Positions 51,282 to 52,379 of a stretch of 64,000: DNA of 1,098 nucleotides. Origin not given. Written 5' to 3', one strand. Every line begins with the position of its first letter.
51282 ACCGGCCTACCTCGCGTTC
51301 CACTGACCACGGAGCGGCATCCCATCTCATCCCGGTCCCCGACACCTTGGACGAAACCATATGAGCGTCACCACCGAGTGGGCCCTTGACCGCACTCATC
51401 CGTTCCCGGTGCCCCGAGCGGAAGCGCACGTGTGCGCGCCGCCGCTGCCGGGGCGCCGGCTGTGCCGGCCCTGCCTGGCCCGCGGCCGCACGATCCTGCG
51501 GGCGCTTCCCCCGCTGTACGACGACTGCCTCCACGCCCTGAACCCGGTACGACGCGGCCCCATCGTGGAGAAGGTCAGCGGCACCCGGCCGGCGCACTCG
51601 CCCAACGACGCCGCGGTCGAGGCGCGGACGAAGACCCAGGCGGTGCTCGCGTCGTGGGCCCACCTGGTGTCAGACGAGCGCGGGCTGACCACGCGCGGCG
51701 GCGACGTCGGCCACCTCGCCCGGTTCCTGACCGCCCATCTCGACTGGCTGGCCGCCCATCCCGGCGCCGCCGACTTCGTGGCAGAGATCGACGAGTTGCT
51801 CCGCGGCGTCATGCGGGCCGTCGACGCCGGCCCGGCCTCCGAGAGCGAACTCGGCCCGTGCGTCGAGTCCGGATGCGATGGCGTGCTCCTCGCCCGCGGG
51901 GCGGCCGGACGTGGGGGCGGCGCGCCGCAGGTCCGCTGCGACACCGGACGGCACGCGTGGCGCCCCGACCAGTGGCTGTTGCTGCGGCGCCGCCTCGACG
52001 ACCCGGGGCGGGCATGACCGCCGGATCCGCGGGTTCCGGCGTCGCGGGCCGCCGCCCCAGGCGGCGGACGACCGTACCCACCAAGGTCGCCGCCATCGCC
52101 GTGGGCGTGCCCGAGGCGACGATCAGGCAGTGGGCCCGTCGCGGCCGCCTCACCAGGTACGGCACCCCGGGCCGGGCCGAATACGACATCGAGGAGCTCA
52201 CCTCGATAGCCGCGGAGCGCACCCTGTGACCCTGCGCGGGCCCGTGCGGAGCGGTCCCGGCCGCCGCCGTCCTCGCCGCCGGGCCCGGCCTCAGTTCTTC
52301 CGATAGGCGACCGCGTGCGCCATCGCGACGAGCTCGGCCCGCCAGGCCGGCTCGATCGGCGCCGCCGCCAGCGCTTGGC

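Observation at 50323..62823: Cryptic terpenoid/prenylation-type cluster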

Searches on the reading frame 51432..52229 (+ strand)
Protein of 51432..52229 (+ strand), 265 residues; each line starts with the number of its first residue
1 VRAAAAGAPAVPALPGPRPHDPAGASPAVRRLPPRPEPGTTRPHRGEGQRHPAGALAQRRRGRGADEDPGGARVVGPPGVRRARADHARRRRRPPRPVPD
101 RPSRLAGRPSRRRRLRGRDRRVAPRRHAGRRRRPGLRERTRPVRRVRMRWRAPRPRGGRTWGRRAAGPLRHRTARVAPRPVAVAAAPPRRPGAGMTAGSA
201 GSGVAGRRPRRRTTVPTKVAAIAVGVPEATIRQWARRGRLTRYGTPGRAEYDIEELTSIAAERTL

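Call 11: search_protein_families(library=pfam, proteins=[window:51432-52229:+], max_evalue=1)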
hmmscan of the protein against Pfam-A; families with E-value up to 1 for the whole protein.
window:51432-52229:+ (265 aa): 2 families
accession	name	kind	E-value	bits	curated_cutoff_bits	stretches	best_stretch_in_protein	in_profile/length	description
PF13411.12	MerR_1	-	0.038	14.5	21.6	1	221-257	7-44/69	MerR HTH family regulatory protein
PF12728.13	HTH_17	-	0.056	14.1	27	1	224-248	11-34/51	Helix-turn-helix domain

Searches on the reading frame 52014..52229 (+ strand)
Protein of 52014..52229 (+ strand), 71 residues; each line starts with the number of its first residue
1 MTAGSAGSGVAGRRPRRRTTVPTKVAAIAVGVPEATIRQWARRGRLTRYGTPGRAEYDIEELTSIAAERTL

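Call 47: search_protein_families(library=phrogs, proteins=[window:52014-52229:+], max_evalue=0.1)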
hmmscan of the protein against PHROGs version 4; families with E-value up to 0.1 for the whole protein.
window:52014-52229:+ (71 aa): 8 families
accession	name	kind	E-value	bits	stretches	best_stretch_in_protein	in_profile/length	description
phrog_2474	-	transcription regulation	7.7e-07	30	1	19-64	47-94/118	MerR-like transcriptional regulator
phrog_1729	-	unknown function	2.7e-05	25.2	1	16-66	88-138/142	-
phrog_1969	-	unknown function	0.00015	23.1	1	26-69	67-113/116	-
phrog_66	-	integration and excision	0.00049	20.9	1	24-69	97-143/412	excisionase and transcriptional regulator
phrog_57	-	head and packaging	0.019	15.8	1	21-69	13-62/199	terminase small subunit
phrog_6401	-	DNA, RNA and nucleotide metabolism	0.054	14.4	1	23-54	13-43/64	DNA binding protein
phrog_908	-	unknown function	0.061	13.3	1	14-62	252-303/361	-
phrog_2907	-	integration and excision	0.079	14.4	1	23-62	9-51/117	excisionase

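Call 49: search_protein_families(library=ncbifam, proteins=[window:52014-52229:+], max_evalue=0.001)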
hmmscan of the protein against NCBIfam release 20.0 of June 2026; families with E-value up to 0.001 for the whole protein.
window:52014-52229:+ (71 aa): 0 families
